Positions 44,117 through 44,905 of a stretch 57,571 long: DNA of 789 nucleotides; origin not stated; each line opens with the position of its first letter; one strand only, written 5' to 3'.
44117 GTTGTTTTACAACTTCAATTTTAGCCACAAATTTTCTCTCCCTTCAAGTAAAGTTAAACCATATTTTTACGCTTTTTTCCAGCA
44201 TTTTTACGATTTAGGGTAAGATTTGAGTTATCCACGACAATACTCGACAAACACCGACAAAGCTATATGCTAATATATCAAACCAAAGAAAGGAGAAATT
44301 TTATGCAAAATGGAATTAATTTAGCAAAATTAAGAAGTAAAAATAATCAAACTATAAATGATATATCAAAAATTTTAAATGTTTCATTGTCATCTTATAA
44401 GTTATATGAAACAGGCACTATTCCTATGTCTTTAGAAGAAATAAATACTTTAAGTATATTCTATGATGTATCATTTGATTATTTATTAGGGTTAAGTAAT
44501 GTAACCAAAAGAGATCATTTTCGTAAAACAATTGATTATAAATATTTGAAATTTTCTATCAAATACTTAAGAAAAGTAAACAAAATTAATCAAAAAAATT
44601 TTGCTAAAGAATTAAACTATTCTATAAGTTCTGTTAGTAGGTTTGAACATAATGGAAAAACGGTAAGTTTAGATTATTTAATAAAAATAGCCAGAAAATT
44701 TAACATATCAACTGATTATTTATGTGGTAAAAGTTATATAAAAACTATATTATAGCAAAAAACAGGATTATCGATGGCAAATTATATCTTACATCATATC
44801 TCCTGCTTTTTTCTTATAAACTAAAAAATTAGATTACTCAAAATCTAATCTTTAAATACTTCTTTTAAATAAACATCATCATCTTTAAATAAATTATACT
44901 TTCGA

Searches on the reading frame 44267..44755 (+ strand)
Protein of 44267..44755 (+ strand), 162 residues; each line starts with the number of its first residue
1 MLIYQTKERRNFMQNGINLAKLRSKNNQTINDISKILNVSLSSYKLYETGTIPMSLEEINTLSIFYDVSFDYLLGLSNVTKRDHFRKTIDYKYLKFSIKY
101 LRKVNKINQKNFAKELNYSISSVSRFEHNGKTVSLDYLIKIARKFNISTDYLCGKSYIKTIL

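Call 3: search_protein_families(library=pfam, proteins=[window:44267-44755:+], max_evalue=1)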
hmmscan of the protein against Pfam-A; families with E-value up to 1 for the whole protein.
window:44267-44755:+ (162 aa): 16 families
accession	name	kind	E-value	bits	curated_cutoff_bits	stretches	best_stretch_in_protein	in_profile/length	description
PF01381.28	HTH_3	-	8e-17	61.5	23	2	98-152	1-55/55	Helix-turn-helix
PF12844.13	HTH_19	-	2e-13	50.5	30.2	2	98-152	4-58/64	Helix-turn-helix domain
PF13443.12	HTH_26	-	2.1e-08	34.7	22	2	98-148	2-53/63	Cro/C1-type HTH DNA-binding domain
PF08667.16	BetR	-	1e-06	29.4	21.6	1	24-78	19-73/148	BetR domain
PF13560.12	HTH_31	-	1.3e-06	29.1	27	2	17-67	4-55/64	Helix-turn-helix domain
PF22495.2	HTH_92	-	0.0025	17.5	27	1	101-133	3-34/45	RsaL-like HTH domain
PF15731.11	MqsA_antitoxin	-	0.0064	17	30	0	82-142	57-117/131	Antitoxin component of bacterial toxin-antitoxin system, MqsA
PF02796.21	HTH_7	-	0.011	16.3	23.8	1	14-43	8-37/45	Helix-turn-helix domain of resolvase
PF25496.1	URGCP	-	0.013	15.3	27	1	92-150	226-282/299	Up-regulator of cell proliferation-like domain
PF04545.22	Sigma70_r4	-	0.023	14.6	24.1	0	101-129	15-43/50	Sigma-70, region 4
PF01047.28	MarR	-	0.024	15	24.6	0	105-126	16-37/59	MarR family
PF08339.15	RTX_C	-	0.026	15.1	30.2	1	103-134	94-125/132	RTX C-terminal domain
PF08279.18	HTH_11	-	0.059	13.7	25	0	21-41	8-29/55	HTH domain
PF13412.12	HTH_24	-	0.063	13.3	21.9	0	24-42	14-32/48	Winged helix-turn-helix DNA-binding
PF10668.15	Phage_terminase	-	0.084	13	22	0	24-43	19-38/67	Phage terminase small subunit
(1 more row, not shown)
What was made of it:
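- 44303..44755 (+): Divergently transcribed regulator with two XRE-type helix-turn-helix domains, 150 aa. The mechanical ORF from 44267 gives 162 aa. Probable regulator of the operon. Pfam HTH_3 matches twice (call 3).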

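Call 4: search_protein_families(library=ncbifam, proteins=[window:44267-44755:+], max_evalue=1)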
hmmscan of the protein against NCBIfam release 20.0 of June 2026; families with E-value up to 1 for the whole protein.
window:44267-44755:+ (162 aa): 15 families
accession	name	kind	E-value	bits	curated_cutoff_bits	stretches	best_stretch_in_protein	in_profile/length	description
NF041951.1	phage_RstR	subfamily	3.1e-23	82.1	80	2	97-157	6-66/108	RstR family transcriptional repressor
NF041575.1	antitoxPezA_Strep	equivalog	7.8e-12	45.4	290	2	97-155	5-63/158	type II toxin-antitoxin system antitoxin PezA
NF052239.1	antitox_spr1629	equivalog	6.9e-10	38.6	335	2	97-156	6-65/377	spr1629 family repressor/antitoxin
TIGR03830.1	CxxCG_CxxCG_HTH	subfamily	3.2e-08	33.4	61.8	2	83-141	55-115/127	type II TA system antitoxin MqsA family protein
NF047948.1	male_kill_WMK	equivalog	5.6e-08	32.6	300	1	90-154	159-223/300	WO male-killing family protein Wmk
NF003162.0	PRK04140.1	equivalog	3.7e-07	29.5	263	2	15-68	127-180/317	transcriptional regulator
TIGR03070.1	couple_hipB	subfamily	8.7e-06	25.6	71.65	1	98-147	7-56/58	type II toxin-antitoxin system Y4mF family antitoxin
NF007271.0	PRK09726.1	equivalog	2.2e-05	24.4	79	1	93-149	12-68/88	type II toxin-antitoxin system antitoxin HipB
NF038139.1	Reg_Aceta_RamB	equivalog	0.0005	18.8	700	1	97-152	6-61/465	acetate metabolism transcriptional regulator RamB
NF038310.1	lysogeny_AimR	equivalog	0.00092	18.4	70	1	102-147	5-50/365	AimR family lysis-lysogeny pheromone receptor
NF058600.1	TransRegSco1979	equivalog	0.0017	17.5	350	0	94-148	9-63/280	Sco1979 family transcriptional regulator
NF007481.0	PRK10072.1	equivalog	0.0023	18.4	110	1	68-129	6-69/96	HTH-type transcriptional regulator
NF007257.0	PRK09706.1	subfamily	0.0083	15.9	101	1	95-148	7-60/135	transcriptional repressor DicA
TIGR04111.1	BcepMu_gp16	hypoth_equivalog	0.027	14.4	34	0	9-38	6-35/55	phage-associated protein, BcepMu gp16 family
TIGR02607.1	antidote_HigA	equivalog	0.046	13.6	47.7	1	106-150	20-64/81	HigA family addiction module antitoxin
